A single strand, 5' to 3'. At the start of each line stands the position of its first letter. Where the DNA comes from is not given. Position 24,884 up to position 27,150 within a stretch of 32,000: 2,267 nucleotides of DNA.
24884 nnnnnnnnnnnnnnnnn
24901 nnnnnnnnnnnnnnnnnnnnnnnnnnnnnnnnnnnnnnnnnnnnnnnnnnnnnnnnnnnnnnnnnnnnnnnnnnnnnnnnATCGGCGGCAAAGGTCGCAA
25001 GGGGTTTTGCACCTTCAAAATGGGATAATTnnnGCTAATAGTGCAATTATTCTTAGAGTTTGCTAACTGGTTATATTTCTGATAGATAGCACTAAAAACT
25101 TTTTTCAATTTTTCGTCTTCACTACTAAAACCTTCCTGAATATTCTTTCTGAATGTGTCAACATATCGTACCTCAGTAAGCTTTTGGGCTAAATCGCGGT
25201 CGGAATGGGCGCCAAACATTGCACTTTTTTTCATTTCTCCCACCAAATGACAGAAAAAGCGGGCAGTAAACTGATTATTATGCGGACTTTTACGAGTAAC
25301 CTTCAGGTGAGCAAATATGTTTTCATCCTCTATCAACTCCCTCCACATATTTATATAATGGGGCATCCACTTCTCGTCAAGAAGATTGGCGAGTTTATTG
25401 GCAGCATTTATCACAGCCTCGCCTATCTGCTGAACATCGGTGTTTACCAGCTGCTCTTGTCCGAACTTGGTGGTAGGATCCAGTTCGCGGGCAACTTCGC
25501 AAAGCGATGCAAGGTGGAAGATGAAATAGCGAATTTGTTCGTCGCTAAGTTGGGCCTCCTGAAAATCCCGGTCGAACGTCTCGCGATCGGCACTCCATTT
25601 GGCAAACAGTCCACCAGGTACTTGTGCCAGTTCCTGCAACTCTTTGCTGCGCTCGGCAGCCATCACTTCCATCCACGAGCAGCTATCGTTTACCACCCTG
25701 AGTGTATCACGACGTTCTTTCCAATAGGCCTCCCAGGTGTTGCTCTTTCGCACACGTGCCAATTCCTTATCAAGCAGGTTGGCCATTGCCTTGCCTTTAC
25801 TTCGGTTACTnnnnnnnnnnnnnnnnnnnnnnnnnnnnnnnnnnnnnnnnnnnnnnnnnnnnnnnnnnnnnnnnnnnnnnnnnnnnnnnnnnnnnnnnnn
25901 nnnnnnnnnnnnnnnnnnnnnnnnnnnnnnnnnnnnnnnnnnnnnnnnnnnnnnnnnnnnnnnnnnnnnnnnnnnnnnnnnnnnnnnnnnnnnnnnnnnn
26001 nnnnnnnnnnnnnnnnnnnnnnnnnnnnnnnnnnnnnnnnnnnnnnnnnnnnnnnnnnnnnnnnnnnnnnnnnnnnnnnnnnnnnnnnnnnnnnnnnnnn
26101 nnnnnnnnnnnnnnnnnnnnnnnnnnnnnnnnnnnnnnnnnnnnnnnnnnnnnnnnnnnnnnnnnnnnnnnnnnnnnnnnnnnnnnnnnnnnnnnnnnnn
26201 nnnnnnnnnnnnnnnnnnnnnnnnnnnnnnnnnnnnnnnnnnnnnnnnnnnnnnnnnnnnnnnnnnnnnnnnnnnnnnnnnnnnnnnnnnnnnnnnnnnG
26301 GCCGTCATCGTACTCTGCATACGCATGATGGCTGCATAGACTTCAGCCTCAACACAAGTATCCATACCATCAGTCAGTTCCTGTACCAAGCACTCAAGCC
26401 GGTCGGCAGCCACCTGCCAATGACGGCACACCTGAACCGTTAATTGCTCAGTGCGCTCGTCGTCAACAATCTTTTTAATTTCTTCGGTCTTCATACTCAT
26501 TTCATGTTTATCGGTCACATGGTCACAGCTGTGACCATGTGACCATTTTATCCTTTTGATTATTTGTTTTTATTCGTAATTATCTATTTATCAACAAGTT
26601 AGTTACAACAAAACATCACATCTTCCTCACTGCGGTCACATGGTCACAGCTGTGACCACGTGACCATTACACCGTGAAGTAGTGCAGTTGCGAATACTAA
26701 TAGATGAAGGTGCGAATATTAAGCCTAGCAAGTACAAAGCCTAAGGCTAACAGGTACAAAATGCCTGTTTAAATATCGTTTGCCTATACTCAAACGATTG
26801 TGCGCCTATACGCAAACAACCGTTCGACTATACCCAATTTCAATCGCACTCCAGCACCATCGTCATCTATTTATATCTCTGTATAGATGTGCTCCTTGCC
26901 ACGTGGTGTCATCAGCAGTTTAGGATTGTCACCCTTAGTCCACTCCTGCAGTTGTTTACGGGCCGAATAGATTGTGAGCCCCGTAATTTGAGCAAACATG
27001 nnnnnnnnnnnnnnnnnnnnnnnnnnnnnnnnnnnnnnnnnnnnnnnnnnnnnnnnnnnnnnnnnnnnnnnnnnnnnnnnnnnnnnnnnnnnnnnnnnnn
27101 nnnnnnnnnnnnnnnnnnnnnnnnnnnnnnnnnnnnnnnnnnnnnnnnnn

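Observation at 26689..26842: Iteron-like array: three different short repeats, each with exact 22-bp periodicity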

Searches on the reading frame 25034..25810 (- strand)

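Call 63: search_protein_families(library=pfam, proteins=[window:25034-25810:-], max_evalue=10)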
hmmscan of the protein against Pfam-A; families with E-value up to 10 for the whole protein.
seq(259 aa): 1 family
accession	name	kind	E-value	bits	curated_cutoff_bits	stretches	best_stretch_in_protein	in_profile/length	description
PF10384.14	Scm3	-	0.019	15.1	24.3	1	232-248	9-25/53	Centromere protein Scm3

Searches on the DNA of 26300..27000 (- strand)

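Call 10: search_rna_families(source=window, start=26300, end=27000, threshold=evalue, max_evalue=10)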
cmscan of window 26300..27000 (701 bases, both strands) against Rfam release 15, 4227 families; matches with E-value up to 10: 12.
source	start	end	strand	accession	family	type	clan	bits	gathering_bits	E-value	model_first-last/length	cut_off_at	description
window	26520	26658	-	RF04225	MIR7502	Gene; miRNA;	-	32.3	71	0.088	1-143/143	no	MIR7502 microRNA precursor family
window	26513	26665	-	RF01005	MIR530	Gene; miRNA;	-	32.1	85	0.00042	1-172/172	no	MIR530 microRNA precursor family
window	26507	26668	+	RF04079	MIR161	Gene; miRNA;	-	29.3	90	0.00038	1-136/136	no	MIR161 microRNA precursor family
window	26513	26668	-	RF04079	MIR161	Gene; miRNA;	-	27.6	90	0.0012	1-136/136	no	MIR161 microRNA precursor family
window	26498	26624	-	RF01589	plasmodium_snoR11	Gene; snRNA; snoRNA; HACA-box;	-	25.2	80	0.16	1-207/207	no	small nucleolar RNA snoR11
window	26338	26472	-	RF00283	SCARNA18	Gene; snRNA; snoRNA; scaRNA;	-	18.3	40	0.3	1-83/83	no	small Cajal body-specific RNA 18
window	26513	26544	+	RF04099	MIR837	Gene; miRNA;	-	17.5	117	1.5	1-122/122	no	MIR837 microRNA precursor family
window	26508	26548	-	RF00661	mir-31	Gene; miRNA;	CL00133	16.9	51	0.8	1-83/83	no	mir-31 microRNA precursor family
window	26525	26655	+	RF01577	RNase_P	Gene; ribozyme;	CL00002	16.1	100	5.1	1-626/626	no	Plasmodium RNase_P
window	26446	26504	-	RF01144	sR17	Gene; snRNA; snoRNA; CD-box;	-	15.5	36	0.53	1-55/55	no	Small nucleolar RNA sR17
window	26501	26548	-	RF03692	MIR827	Gene; miRNA;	CL00143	15.4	65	8.7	1-125/125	no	MIR827 microRNA precursor family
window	26462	26498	+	RF01321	CRISPR-DR8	Gene; CRISPR;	-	14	39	8.3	1-37/37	no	CRISPR RNA direct repeat element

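Call 49: search_dna_similar(query=window:26500-26870:-, collection=plasmids, mode=distant, max_evalue=0.01)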
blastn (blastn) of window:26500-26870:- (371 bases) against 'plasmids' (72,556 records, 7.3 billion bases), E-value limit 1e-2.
No match.

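Call 50: search_dna_similar(query=window:26500-26870:-, collection=phages, mode=distant, max_evalue=0.01)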
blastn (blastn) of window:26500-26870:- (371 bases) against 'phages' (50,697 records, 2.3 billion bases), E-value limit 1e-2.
No match.
